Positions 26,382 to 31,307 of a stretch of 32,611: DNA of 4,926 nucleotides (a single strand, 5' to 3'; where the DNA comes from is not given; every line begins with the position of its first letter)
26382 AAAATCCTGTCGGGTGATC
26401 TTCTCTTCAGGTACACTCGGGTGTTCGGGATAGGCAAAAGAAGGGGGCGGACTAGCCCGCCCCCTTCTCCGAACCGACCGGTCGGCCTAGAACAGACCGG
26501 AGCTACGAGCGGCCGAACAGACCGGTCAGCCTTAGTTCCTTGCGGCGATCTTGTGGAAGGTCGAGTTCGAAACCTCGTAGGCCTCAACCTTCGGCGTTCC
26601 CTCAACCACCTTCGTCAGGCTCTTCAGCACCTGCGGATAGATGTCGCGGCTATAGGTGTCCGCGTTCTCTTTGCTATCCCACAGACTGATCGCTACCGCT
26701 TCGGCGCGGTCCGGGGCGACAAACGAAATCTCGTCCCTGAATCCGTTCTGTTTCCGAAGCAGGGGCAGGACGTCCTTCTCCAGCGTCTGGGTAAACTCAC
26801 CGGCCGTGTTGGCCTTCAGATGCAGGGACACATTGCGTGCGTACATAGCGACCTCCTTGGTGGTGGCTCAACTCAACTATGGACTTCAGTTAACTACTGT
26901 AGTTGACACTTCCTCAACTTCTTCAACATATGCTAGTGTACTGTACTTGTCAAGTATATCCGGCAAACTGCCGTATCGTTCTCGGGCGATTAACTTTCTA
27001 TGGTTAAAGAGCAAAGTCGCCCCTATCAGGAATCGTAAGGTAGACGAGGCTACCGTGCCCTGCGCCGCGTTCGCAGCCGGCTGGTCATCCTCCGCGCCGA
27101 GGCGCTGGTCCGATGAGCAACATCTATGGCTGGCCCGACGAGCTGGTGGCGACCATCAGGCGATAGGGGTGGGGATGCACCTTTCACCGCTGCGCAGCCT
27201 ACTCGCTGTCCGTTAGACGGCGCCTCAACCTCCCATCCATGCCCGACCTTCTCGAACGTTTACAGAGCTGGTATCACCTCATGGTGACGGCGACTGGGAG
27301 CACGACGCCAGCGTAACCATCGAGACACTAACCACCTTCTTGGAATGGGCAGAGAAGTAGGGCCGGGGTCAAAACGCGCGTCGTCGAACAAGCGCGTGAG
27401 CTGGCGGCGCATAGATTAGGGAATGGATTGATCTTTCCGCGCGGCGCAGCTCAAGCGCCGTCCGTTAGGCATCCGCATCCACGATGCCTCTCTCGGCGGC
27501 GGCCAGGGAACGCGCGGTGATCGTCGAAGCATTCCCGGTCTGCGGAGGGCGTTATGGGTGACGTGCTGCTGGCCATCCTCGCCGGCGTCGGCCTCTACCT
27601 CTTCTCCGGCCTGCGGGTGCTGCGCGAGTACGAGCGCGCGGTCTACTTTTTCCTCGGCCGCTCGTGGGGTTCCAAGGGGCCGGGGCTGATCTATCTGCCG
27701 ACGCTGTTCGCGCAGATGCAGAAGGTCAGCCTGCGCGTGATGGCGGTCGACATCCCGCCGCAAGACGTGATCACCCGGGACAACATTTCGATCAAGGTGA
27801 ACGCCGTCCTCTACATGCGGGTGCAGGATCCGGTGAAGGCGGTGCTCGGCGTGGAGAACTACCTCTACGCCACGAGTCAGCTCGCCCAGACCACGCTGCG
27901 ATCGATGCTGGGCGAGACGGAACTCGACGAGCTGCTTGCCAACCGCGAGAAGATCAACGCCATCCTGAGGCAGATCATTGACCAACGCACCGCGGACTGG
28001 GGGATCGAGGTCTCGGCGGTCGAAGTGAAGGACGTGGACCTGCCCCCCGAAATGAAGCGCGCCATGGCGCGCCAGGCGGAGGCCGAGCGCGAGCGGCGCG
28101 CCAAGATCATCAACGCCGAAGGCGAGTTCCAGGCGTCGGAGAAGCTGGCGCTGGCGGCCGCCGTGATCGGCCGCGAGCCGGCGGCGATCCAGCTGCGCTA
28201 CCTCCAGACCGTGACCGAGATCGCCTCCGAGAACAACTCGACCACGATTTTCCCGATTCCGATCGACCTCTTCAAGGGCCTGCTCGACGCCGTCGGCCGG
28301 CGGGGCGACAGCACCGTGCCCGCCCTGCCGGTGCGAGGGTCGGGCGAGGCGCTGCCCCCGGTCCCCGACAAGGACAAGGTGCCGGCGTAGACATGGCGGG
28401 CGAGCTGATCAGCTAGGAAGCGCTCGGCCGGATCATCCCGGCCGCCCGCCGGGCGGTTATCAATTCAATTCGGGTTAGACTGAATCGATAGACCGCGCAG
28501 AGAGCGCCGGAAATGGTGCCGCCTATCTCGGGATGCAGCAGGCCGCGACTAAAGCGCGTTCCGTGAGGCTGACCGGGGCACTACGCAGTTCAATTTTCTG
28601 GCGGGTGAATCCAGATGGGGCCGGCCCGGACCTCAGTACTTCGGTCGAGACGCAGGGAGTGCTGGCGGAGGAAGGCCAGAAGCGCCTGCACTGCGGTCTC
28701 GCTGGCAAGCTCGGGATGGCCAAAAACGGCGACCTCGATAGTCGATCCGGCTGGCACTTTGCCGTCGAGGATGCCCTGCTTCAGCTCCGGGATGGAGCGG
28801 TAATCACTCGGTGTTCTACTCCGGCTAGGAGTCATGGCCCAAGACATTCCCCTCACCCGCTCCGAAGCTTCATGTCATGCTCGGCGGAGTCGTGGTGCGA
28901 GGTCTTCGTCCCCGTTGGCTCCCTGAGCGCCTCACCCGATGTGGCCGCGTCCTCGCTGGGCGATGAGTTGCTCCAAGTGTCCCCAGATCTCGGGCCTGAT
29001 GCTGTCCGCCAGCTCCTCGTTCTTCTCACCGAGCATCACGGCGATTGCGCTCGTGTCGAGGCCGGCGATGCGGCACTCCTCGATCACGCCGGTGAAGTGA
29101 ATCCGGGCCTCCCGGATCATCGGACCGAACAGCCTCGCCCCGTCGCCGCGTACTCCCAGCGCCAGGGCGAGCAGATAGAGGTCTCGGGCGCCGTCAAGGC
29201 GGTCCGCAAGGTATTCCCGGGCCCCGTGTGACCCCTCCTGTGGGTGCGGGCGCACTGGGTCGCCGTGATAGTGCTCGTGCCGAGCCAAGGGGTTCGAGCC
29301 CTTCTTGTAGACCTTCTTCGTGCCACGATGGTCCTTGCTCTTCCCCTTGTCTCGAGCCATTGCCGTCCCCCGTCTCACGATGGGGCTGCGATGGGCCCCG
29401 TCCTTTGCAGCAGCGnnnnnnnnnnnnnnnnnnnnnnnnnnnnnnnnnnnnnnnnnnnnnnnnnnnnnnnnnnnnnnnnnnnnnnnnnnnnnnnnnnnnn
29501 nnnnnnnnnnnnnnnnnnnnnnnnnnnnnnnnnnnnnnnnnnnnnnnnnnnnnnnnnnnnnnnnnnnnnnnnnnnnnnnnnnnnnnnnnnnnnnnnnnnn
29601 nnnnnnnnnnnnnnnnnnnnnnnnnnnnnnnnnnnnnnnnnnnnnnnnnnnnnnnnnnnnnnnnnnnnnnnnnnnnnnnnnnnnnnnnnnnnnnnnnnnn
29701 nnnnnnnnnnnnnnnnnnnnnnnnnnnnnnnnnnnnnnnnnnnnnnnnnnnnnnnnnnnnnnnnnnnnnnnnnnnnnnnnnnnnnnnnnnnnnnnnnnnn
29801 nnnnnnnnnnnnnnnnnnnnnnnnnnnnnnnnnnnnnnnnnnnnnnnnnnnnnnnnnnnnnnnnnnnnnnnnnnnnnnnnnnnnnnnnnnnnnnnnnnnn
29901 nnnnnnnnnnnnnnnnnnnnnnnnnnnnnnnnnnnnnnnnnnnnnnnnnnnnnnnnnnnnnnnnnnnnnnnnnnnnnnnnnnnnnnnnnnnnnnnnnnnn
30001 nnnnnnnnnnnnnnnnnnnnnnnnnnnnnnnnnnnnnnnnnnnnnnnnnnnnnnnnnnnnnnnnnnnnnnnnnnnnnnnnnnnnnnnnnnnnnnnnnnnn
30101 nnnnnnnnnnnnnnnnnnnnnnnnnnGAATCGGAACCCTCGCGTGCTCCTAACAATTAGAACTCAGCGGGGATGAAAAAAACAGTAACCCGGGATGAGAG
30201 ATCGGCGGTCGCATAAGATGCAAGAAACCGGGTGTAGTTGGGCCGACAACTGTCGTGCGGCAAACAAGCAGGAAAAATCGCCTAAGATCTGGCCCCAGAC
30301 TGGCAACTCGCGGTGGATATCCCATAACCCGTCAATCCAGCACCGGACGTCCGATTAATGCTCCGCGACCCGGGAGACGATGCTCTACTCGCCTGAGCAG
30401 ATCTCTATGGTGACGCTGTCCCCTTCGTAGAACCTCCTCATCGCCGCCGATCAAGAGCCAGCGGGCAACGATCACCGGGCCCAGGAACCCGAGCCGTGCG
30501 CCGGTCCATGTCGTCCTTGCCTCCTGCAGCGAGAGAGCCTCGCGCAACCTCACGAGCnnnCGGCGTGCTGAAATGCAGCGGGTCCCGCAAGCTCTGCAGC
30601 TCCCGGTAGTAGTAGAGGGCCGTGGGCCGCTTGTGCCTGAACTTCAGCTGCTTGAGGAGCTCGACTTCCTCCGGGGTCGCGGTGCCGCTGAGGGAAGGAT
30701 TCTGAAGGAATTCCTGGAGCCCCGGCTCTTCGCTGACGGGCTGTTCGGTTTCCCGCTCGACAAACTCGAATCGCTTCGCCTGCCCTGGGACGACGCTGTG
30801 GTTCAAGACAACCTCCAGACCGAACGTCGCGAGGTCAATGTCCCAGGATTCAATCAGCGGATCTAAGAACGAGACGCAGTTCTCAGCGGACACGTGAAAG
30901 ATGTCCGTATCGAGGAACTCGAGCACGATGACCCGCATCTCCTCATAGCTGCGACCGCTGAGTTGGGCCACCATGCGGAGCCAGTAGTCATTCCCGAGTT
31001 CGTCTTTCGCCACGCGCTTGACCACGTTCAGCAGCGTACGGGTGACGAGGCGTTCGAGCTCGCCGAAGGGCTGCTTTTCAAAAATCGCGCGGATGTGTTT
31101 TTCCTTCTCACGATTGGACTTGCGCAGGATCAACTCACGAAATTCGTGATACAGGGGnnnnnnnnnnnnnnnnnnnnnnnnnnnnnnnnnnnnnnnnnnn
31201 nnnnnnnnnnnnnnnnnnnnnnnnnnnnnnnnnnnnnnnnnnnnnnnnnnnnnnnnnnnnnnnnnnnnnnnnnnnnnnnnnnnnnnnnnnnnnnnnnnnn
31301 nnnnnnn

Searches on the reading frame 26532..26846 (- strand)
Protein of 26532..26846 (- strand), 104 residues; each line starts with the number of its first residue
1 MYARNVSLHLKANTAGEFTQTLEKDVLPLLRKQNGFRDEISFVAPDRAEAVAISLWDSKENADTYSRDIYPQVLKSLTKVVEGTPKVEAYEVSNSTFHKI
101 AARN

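Call 8: search_protein_families(library=pfam, proteins=[window:26532-26846:-], max_evalue=0.01)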
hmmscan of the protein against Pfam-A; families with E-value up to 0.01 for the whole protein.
window:26532-26846:- (104 aa): 0 families

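Call 11: find_encoding_contigs(protein=window:26532-26846:-, flank=10000, max_places=10)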
Protein window:26532-26846:- (104 aa): 11 contigs read that carry it; 10 places shown.
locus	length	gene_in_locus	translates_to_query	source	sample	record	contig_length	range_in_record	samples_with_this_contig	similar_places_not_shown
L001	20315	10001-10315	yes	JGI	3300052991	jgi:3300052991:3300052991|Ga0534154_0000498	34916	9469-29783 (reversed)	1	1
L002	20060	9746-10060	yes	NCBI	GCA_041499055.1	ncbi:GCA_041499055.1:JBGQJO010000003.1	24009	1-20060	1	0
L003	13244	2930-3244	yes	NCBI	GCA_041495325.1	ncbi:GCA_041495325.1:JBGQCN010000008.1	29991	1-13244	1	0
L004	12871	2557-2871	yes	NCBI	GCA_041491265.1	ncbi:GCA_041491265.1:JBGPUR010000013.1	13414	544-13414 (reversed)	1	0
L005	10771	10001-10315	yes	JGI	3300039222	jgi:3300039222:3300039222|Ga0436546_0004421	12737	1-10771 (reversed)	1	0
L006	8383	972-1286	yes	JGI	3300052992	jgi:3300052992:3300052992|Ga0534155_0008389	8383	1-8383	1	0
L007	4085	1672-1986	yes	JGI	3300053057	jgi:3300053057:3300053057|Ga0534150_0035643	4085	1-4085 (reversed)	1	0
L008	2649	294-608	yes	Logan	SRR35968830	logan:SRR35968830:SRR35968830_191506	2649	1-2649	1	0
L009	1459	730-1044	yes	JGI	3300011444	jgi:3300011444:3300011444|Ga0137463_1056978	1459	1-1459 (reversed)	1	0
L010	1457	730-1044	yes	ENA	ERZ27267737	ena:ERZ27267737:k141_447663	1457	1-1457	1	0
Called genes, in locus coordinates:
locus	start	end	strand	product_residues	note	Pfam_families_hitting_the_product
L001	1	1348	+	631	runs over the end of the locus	PF13620:CarboxypepD_reg, PF13715:CarbopepD_reg_2, PF12450:vWF_A, PF00092:VWA, PF13519:VWA_2, PF13768:VWA_3, PF12034:YfbK_C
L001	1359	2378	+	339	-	PF00941:FAD_binding_5, PF03450:CO_deh_flav_C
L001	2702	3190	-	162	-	PF00011:HSP20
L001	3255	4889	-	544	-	PF00118:Cpn60_TCP1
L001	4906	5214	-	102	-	PF00166:Cpn10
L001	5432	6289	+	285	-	-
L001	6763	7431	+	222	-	PF04972:BON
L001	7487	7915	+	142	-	-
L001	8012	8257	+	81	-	-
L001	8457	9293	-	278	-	PF01145:Band_7, PF13421:Band_7_1 (weak)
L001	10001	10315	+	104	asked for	-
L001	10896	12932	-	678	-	PF02838:Glyco_hydro_20b, PF14845:Glycohydro_20b2, PF00728:Glyco_hydro_20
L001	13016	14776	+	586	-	PF00474:SSF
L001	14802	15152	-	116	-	-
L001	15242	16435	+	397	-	PF00764:Arginosuc_synth, PF20979:Arginosuc_syn_C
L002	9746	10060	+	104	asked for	-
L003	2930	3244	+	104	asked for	-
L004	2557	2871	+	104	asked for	-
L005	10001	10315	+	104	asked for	-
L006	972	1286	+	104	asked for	-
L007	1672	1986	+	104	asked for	-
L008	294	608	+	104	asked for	-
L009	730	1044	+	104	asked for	-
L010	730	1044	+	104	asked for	-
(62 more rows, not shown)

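Call 22: search_protein_families(library=ncbifam, proteins=[window:26532-26846:-], max_evalue=0.01)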
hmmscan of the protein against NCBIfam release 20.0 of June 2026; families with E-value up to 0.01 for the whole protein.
window:26532-26846:- (104 aa): 0 families

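Call 23: search_protein_families(library=pfam, proteins=[window:26532-26846:-], max_evalue=10)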
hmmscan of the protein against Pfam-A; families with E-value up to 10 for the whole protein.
window:26532-26846:- (104 aa): 3 families
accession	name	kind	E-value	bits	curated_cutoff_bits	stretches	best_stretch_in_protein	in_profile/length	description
PF08803.17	ydhR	-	0.038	14.4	27.1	1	15-77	13-73/96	Putative mono-oxygenase ydhR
PF03992.22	ABM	-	0.056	14.1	23.1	1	1-64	1-65/78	Antibiotic biosynthesis monooxygenase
PF05791.16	Bacillus_HBL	-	0.072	13.4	29.1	1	51-82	48-79/177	Bacillus haemolytic enterotoxin (HBL)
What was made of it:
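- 26532..26846 (-): ABM-fold gene (104 aa), a regulon member. Pfam ABM and YdhR hits are below threshold (E 0.04-0.06, call 23).
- On ABM / dimeric alpha-beta barrel superfamily: E 0.056, 14.1 bits against a cutoff of 23.1 (call 23).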

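Call 25: search_solved_structures(query=window:26532-26846:-, max_evalue=10)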
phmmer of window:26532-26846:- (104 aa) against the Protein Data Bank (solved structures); distinct sequences matched with E-value up to 10: 4.
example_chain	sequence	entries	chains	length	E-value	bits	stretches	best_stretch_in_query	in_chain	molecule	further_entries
3plt_A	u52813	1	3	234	0.16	15.4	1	7-64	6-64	Sphingolipid long chain base-responsive protein LSP1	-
8qb8_A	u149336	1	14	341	0.28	14.6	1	7-63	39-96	Sphingolipid long chain base-responsive protein LSP1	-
9vah_A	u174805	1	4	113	0.56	13.7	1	52-90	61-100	Oxygenase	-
2wmy_A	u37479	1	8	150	1.6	12.2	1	7-67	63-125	PUTATIVE ACID PHOSPHATASE WZB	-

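Call 40: search_solved_structures(query=A4, max_evalue=10)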
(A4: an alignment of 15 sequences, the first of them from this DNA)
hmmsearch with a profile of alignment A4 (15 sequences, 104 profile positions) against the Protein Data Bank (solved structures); distinct sequences matched with E-value up to 10: 5.
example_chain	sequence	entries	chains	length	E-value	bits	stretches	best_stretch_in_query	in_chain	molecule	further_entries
6qld_Q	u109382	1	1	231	0.36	14.4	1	3-37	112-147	Inner kinetochore subunit OKP1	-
6qle_Q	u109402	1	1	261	0.45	14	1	3-36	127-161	Inner kinetochore subunit OKP1,Inner kinetochore subunit OKP1,Inner kinetochore subunit OK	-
4g06_A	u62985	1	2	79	0.49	13.9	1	9-56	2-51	Uncharacterized protein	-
10dq_Q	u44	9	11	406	0.82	13.2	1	3-36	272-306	Inner kinetochore subunit OKP1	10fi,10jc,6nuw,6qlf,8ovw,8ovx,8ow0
9vah_A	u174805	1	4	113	1.3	12.5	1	51-88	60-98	Oxygenase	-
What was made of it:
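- On ABM / dimeric alpha-beta barrel superfamily: No PDB sequence hit (calls 25, 40).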

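Call 43: find_homologous_proteins(query=A4, max_evalue=0.001)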
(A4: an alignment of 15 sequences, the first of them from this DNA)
Query A4 (15 sequences) (104 aa, profile of the alignment): 7999 proteins with E <= 0.001 among 8000 candidates; the best 120 are listed.
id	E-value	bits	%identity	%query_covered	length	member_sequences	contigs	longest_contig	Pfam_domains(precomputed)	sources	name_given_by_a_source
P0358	2.5e-61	222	69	100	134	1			-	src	-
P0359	3.0e-53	196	75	100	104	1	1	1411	-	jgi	jgi:hypothetical protein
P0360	3.8e-53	196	78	100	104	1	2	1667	-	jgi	jgi:hypothetical protein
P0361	3.9e-53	196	78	98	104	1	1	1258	-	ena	-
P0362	4.2e-53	196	78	99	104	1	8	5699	-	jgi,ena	-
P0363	4.5e-53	196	76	98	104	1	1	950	-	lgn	-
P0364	4.8e-53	196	77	100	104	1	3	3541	-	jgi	jgi:hypothetical protein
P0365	5.0e-53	195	74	100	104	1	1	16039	-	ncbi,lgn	-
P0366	5.7e-53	195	85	100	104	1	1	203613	-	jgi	jgi:hypothetical protein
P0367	6.0e-53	195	73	100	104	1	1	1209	-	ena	-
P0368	6.8e-53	195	74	100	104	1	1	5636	-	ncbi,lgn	ncbi:MAG: hypothetical protein ACREMX_02705 [Gemmatimonadales bacterium]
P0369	7.5e-53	195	77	99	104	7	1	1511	-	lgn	-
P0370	8.6e-53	195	76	98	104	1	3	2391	-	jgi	jgi:heme-degrading monooxygenase HmoA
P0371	8.6e-53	195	81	100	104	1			-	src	-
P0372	9.7e-53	195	77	98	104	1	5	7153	-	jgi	jgi:hypothetical protein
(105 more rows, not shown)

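Call 57: predict_structure(alignment_id=A5)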
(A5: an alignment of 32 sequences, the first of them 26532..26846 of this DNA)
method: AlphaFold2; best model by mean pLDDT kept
length: 104 residues; sequences in the alignment: 32
mean_pLDDT: 78.5   pTM: 0.64
mean pLDDT of the five models: 78.5, 65.8, 46.3, 44.1, 40.0
residues with pLDDT >= 90: 1; 70-90: 85; 50-70: 9; < 50: 9
segments of 3 or more residues with pLDDT < 50: 98-104
pLDDT, mean of each block of 10 residues (from residue 1): 81 84 87 87 82 85 84 85 74 51 38
secondary structure, 60 per line:
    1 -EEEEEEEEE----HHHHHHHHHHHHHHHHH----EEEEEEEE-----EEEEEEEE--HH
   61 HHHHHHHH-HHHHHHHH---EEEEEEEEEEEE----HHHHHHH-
elements in order: E2-10 H15-31 E36-43 E49-56 H59-68 H70-77 E81-92 H97-103
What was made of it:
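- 26532..26846 (-): AlphaFold model pLDDT 78.5 (call 57).
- On ABM / dimeric alpha-beta barrel superfamily: Model secondary structure is E-H-E-E-H-H-E (call 57).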

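Call 64: fold_search(model_id=the predicted structure, library=pdb)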
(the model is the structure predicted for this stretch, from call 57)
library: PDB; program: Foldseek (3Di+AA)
matches with E <= 10: 1675; with E <= 0.001: 166
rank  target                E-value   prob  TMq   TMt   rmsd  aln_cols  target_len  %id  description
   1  2gff_B                1.1e-06  1.00  0.67  0.70   3.1        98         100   12  Crystal Structure of Yersinia pestis LsrG (released 2007-04-03)
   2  3qmq_A                1.6e-06  1.00  0.68  0.72   2.6        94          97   11  Crystal Structure of E. coli LsrG (released 2011-04-13)
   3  2gff_A                1.6e-06  1.00  0.70  0.74   2.8        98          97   12  Crystal Structure of Yersinia pestis LsrG (released 2007-04-03)
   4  9lsd_A                1.6e-06  1.00  0.64  0.62   3.0        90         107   14  Crystal structure of a polyketide cyclase FasU from Streptomyces kanamyceticus (released 2025-03-12)
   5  7bio_B                1.8e-06  1.00  0.68  0.65   4.3       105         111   16  Crystal structure of monooxygenase RslO4 from Streptomyces bottropensis (released 2021-01-20)
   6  9lmm_A                2.0e-06  1.00  0.68  0.74   2.8        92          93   12  An antibiotic biosynthesis monooxygenase family protein from Streptomyces sp. MA37 (released 2025-11-26)
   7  3fgv_A                2.1e-06  1.00  0.71  0.77   2.6        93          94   16  CRYSTAL STRUCTURE OF A PUTATIVE ANTIBIOTIC BIOSYNTHESIS MONOOXYGENASE (SPO2313) FROM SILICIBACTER POMEROYI DSS-3 AT 1. (released 2008-12-23)
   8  2pd1_A                3.0e-06  1.00  0.68  0.69   2.5        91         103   13  Crystal structure of NE2512 protein of unknown function from Nitrosomonas europaea (released 2007-05-01)
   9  2pd1_C                3.2e-06  1.00  0.66  0.68   2.9        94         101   13  Crystal structure of NE2512 protein of unknown function from Nitrosomonas europaea (released 2007-05-01)
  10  1iuj_B                3.5e-06  1.00  0.74  0.74   2.7       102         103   16  The structure of TT1380 protein from thermus thermophilus (released 2003-09-09)
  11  3qmq_C                3.7e-06  1.00  0.66  0.69   2.7        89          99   11  Crystal Structure of E. coli LsrG (released 2011-04-13)
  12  9lsd_B                4.0e-06  1.00  0.64  0.62   3.0        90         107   14  Crystal structure of a polyketide cyclase FasU from Streptomyces kanamyceticus (released 2025-03-12)
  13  3gz7_A                4.6e-06  1.00  0.76  0.80   1.8        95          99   13  Crystal structure of Putative antibiotic biosynthesis monooxygenase (NP_888398.1) from BORDETELLA BRONCHISEPTICA at 2. (released 2009-04-21)
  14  3e8o_A                4.6e-06  1.00  0.68  0.69   2.7        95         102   18  CRYSTAL STRUCTURE OF A PUTATIVE ANTIBIOTIC BIOSYNTHESIS MONOOXYGENASE (DR_2100) FROM DEINOCOCCUS RADIODURANS AT 1.40 A (released 2008-09-09)
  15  7bio_A                4.9e-06  1.00  0.61  0.60   7.9       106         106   16  Crystal structure of monooxygenase RslO4 from Streptomyces bottropensis (released 2021-01-20)
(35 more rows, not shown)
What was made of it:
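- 26532..26846 (-): Foldseek matches LsrG and ABM monooxygenases, TM about 0.7, E 1e-6 (call 64).
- On ABM / dimeric alpha-beta barrel superfamily: There are 166 PDB matches at E<=0.001, with LsrG, SnoaB and ActVA-Orf6 at TM 0.65-0.76 (call 64).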

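Call 84: list_cluster_members(proteins=[P0003, window:26532-26846:-])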
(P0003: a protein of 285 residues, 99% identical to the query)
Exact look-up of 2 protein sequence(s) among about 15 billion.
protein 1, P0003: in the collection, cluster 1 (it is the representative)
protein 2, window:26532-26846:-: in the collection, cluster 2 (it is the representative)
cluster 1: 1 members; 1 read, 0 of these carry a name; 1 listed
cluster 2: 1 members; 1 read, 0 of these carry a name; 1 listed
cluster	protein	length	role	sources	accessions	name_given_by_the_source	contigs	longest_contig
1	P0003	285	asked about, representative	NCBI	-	-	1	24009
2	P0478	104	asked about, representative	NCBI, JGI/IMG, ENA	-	-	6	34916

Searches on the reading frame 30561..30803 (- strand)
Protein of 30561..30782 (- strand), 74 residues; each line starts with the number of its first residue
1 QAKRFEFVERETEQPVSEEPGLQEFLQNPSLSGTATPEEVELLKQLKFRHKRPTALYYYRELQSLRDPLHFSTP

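Call 83: search_solved_structures(query=window:30561-30782:-, max_evalue=10, show_alignments=3)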
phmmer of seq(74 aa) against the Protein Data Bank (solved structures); distinct sequences matched with E-value up to 10: 6.
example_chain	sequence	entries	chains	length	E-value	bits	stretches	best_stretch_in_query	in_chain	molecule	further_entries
6ro6_A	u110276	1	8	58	0.1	16.6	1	20-57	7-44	HTH-type transcriptional regulator DdrOC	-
6rnx_A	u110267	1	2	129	0.17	15.9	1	11-56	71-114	HTH-type transcriptional regulator DdrOC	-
6rmq_A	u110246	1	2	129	0.17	15.9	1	11-56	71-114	HTH-type transcriptional regulator DdrOC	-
6jq1_A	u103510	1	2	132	0.52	14.4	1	19-56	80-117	Transcriptional regulator, XRE family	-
2llk_A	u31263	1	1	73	0.74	13.9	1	32-54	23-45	Cyclin-D-binding Myb-like transcription factor 1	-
4tzh_A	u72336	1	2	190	1.2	13.2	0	33-66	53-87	LIC12234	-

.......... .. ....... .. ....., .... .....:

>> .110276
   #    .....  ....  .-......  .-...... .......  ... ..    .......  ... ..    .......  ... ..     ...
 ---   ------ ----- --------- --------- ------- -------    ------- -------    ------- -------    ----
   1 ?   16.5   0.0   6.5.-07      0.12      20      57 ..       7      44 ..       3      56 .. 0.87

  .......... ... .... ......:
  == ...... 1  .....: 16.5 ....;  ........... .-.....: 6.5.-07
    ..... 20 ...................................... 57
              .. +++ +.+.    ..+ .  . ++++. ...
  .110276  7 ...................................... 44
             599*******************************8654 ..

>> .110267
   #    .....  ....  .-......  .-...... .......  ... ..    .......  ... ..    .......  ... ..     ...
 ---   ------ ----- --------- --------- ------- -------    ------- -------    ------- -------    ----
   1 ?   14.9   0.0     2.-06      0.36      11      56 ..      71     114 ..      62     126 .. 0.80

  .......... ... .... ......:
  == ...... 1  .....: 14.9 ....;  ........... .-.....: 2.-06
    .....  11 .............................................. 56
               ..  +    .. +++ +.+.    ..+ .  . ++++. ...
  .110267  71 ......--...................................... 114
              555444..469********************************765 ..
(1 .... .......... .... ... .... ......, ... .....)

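Call 87: search_solved_structures(query=A7, max_evalue=10, show_alignments=2)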
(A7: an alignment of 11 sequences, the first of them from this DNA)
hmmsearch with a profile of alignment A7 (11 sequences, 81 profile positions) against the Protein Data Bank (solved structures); distinct sequences matched with E-value up to 10: 11.
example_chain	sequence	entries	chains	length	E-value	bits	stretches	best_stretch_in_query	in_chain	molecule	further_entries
6ro6_A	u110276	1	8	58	0.25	15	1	27-61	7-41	HTH-type transcriptional regulator DdrOC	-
9q3n_C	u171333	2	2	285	0.27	14.9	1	28-68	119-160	G2/mitotic-specific cyclin-B1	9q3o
6jq1_A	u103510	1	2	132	0.34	14.5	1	25-61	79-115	Transcriptional regulator, XRE family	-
6rmq_A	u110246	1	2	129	0.48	14.1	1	24-61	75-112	HTH-type transcriptional regulator DdrOC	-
6rnx_A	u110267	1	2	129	0.58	13.8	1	24-61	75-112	HTH-type transcriptional regulator DdrOC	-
11gy_B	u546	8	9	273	0.66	13.6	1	28-68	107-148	G2/mitotic-specific cyclin-B1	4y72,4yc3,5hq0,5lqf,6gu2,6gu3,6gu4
2b9r_A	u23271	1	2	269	0.67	13.6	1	28-68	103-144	Human cyclin B1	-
2jgz_B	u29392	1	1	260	0.78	13.4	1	28-68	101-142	G2/MITOTIC-SPECIFIC CYCLIN-B1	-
2llk_A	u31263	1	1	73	0.85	13.3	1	32-58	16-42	Cyclin-D-binding Myb-like transcription factor 1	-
9skq_B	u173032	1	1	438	1.5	12.5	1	29-68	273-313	G2/mitotic-specific cyclin-B1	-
7nj0_C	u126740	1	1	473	1.7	12.3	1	29-68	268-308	G2/mitotic-specific cyclin-B1,G2/mitotic-specific cyclin-B1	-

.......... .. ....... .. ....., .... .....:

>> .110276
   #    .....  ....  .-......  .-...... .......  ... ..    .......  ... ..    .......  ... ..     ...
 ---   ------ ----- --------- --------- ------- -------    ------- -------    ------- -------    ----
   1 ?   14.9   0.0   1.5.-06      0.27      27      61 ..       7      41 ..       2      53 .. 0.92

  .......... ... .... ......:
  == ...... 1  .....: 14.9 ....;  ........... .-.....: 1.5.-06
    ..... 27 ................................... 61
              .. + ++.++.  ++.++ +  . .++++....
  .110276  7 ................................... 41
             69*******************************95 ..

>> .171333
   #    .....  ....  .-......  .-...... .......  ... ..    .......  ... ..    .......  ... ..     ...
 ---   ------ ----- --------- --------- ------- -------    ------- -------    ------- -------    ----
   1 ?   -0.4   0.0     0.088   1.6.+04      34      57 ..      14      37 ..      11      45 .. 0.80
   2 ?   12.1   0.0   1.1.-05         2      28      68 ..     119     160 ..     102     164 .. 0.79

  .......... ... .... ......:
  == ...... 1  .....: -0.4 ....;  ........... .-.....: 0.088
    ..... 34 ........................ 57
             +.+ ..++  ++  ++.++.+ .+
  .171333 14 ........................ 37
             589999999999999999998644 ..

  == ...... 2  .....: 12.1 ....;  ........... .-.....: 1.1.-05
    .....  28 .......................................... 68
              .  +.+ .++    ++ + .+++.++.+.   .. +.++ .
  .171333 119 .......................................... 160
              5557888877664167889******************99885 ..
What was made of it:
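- On DdrO-like repressors: E 0.1-0.6 with the C-terminal region alone or its profile (calls 83, 87).
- Closest known: DdrO / IrrE. Different: The similarity is not significant (E 0.01-0.6) and does not improve with a profile (call 87).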

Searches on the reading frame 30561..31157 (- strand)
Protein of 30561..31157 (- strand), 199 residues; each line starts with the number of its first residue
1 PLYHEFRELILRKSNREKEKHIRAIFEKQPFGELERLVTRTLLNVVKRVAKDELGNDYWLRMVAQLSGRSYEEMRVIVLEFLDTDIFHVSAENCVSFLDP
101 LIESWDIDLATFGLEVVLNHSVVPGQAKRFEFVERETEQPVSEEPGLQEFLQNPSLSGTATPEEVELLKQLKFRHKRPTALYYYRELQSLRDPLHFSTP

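Call 75: search_protein_families(library=pfam, proteins=[window:30561-31157:-], max_evalue=10)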
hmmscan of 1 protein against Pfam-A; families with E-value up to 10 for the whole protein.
seq(199 aa): 0 families
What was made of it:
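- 30558..31415 (-): XRE-family regulator (285 aa): N-terminal Cro/C1-type HTH plus an uncharacterised region of about 200 aa (residues 90-285). The C-terminal region has no Pfam hit (call 75).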
